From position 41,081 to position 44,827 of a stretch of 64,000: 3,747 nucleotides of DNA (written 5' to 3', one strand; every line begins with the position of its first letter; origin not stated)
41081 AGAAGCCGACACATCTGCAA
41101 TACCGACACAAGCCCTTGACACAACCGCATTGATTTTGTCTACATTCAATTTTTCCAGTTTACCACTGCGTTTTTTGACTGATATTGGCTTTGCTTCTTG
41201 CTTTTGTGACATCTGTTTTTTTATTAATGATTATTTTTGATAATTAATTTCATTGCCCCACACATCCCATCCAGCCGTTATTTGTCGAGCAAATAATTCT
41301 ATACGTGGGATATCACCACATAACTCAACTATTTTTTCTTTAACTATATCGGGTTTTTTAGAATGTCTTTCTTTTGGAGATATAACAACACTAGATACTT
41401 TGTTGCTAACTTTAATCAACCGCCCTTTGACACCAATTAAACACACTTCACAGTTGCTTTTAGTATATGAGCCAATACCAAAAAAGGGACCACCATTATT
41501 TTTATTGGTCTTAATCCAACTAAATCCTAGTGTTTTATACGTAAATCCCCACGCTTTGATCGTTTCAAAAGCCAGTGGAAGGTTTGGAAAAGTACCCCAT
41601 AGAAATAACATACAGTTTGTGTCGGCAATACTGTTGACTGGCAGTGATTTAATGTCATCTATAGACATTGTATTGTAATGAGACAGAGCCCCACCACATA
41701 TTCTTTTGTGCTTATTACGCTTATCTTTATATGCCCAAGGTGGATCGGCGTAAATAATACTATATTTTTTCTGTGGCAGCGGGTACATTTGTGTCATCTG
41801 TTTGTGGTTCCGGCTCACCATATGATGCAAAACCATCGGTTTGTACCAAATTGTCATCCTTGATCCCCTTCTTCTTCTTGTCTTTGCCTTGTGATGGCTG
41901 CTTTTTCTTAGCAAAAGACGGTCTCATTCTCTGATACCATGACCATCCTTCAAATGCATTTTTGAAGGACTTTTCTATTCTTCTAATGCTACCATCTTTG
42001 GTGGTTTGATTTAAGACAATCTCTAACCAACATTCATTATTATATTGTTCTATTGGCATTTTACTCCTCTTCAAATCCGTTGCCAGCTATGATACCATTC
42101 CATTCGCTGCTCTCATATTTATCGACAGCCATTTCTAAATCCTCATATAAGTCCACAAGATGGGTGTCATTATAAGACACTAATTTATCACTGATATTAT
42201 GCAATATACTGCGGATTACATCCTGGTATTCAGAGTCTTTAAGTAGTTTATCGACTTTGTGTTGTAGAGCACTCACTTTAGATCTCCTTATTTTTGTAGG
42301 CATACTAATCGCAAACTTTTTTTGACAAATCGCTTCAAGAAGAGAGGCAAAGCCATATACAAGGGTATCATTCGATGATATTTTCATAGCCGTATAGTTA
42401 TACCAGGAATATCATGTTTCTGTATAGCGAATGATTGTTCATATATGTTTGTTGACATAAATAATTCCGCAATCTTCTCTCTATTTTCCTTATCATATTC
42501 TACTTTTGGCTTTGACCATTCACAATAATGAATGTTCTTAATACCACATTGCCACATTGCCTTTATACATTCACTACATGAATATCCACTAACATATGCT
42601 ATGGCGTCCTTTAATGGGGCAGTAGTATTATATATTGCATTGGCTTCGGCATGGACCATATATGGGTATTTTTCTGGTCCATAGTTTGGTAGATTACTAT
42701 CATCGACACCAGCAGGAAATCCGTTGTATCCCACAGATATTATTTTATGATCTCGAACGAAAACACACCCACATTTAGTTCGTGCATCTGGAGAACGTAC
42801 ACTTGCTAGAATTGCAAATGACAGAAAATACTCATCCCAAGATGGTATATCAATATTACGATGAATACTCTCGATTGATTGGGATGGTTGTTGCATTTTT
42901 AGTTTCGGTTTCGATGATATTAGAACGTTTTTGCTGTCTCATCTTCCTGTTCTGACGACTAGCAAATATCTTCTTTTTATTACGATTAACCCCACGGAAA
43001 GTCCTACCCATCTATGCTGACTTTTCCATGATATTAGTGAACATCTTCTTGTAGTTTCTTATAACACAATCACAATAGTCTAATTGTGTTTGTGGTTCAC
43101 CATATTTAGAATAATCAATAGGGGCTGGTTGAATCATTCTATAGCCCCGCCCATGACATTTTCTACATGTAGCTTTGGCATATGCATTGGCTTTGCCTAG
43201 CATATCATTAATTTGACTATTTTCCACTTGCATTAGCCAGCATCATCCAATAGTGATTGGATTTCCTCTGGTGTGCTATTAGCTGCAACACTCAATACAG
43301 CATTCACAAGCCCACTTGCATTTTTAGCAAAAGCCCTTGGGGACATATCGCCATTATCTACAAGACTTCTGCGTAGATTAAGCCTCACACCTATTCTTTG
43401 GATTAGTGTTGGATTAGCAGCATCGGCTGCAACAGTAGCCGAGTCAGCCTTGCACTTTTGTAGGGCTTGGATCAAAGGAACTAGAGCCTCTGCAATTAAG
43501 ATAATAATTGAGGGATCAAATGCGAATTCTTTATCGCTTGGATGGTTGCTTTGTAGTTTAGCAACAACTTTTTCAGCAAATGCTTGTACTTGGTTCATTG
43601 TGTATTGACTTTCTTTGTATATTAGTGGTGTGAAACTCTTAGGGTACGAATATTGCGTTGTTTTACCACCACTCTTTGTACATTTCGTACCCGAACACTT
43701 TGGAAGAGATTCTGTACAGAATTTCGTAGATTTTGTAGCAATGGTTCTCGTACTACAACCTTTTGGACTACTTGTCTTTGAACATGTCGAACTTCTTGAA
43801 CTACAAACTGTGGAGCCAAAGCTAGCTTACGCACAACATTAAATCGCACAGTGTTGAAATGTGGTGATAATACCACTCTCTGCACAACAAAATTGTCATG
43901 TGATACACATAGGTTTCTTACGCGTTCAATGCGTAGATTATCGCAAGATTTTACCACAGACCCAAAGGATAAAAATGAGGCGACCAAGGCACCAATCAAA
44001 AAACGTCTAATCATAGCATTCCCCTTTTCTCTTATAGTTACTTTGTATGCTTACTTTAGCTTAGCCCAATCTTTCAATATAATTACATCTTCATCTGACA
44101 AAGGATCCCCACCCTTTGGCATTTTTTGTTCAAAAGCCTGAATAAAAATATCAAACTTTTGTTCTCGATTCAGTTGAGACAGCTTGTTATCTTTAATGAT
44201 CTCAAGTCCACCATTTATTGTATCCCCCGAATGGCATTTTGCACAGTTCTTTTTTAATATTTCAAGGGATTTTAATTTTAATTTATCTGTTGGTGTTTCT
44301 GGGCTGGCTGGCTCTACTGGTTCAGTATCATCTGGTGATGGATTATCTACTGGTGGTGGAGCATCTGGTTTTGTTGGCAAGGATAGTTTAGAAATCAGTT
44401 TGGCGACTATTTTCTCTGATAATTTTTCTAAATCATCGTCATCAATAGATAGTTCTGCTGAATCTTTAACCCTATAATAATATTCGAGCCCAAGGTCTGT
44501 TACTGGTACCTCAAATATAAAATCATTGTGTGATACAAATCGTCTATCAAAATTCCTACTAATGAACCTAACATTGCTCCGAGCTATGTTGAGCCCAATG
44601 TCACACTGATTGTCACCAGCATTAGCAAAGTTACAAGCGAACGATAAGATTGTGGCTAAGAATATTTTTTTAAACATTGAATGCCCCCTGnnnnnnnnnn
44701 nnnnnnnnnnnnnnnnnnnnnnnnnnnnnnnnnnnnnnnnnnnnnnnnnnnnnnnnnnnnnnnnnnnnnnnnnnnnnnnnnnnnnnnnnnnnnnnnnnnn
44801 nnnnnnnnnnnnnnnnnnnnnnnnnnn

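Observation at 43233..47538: Candidate new phage system: co-linear cytochrome c + MMP zymogen + holin-like envelope module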

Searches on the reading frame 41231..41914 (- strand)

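Call 95: search_protein_families(library=pfam, proteins=[window:41231-41914:-], max_evalue=0.01)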
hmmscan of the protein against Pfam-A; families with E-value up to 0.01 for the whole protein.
window:41231-41914:- (227 aa): 1 family
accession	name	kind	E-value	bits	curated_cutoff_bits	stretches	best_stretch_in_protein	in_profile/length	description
PF05063.20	MT-A70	-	4.6e-29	102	23.9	1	51-222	1-172/172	MT-A70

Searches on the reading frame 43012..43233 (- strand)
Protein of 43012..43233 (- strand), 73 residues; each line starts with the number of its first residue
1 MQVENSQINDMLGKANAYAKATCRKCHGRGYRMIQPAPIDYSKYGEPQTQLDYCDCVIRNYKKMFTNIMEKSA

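Call 3: search_protein_families(library=pfam, proteins=[window:43012-43233:-], max_evalue=0.1)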
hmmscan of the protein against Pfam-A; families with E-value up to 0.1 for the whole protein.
window:43012-43233:- (73 aa): 1 family
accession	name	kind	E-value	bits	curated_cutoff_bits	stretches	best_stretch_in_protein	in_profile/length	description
PF00684.25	DnaJ_CXXCXGXG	-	0.043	14.5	32.7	1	17-34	12-29/65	DnaJ central domain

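Call 4: search_protein_families(library=phrogs, proteins=[window:43012-43233:-], max_evalue=0.01)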
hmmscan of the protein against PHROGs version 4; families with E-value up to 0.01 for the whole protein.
window:43012-43233:- (73 aa): 0 families

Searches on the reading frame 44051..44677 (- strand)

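Call 3: search_protein_families(library=pfam, proteins=[window:44051-44677:-], max_evalue=0.1)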
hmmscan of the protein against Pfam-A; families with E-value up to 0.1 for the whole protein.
window:44051-44677:- (208 aa): 2 families
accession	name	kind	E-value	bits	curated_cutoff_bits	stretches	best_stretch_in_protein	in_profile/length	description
PF13442.11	Cytochrome_CBB3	-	1.2e-05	26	27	1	139-204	8-67/68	Cytochrome C oxidase, cbb3-type, subunit III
PF14376.11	Haem_bd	-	0.047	14.1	27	0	121-153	18-50/133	Haem-binding domain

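Call 4: search_protein_families(library=phrogs, proteins=[window:44051-44677:-], max_evalue=0.01)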
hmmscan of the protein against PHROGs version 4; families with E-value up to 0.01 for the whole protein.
window:44051-44677:- (208 aa): 0 families

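Call 115: search_protein_families(library=ncbifam, proteins=[window:44051-44677:-], max_evalue=0.01)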
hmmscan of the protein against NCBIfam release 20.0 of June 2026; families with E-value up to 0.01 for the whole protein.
window:44051-44677:- (208 aa): 0 families

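Call 116: search_protein_families(library=padloc, proteins=[window:44051-44677:-], max_evalue=0.01)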
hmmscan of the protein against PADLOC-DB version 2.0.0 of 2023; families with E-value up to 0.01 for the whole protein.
window:44051-44677:- (208 aa): 0 families
